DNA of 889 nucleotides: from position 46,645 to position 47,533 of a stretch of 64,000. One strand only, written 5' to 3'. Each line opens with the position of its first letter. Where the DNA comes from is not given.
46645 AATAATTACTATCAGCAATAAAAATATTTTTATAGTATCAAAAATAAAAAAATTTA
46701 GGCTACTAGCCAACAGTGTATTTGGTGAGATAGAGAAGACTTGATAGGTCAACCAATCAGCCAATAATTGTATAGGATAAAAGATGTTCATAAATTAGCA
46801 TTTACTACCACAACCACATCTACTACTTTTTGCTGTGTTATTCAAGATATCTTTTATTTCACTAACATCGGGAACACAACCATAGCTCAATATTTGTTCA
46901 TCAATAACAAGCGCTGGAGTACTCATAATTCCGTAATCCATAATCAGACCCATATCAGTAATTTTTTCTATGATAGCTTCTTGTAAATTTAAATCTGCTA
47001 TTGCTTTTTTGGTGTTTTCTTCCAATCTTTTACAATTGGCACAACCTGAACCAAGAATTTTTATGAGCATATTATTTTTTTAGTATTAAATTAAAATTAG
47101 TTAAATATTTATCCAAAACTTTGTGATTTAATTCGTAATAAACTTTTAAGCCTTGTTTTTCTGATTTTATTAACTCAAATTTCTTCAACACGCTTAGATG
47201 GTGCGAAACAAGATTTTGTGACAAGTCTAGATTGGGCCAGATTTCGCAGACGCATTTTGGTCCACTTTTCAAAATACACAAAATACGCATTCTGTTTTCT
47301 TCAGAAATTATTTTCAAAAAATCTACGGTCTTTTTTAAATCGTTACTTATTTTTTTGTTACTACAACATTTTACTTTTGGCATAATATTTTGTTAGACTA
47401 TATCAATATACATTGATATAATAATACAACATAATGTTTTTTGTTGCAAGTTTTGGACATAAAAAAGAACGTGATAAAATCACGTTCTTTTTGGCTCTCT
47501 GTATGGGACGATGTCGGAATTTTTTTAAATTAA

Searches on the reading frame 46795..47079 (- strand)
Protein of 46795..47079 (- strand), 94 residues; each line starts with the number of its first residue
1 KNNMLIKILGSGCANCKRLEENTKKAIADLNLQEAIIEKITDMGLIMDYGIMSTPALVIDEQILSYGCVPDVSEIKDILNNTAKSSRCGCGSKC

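Call 47: search_protein_families(library=pfam, proteins=[window:46795-47079:-], max_evalue=0.001)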
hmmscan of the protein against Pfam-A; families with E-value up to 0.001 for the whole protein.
window:46795-47079:- (94 aa): 1 family
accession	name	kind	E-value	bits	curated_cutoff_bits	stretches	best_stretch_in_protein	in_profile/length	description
PF13192.12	Thioredoxin_3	-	9.3e-24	83.7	24.8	1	4-79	1-75/76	Thioredoxin domain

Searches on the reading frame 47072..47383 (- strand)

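Call 47: search_protein_families(library=pfam, proteins=[window:47072-47383:-], max_evalue=0.001)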
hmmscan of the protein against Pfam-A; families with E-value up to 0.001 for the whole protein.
window:47072-47383:- (103 aa): 1 family
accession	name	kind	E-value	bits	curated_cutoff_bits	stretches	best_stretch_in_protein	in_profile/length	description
PF01022.26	HTH_5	-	7.1e-14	51.9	22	1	29-74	2-47/47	Bacterial regulatory protein, arsR family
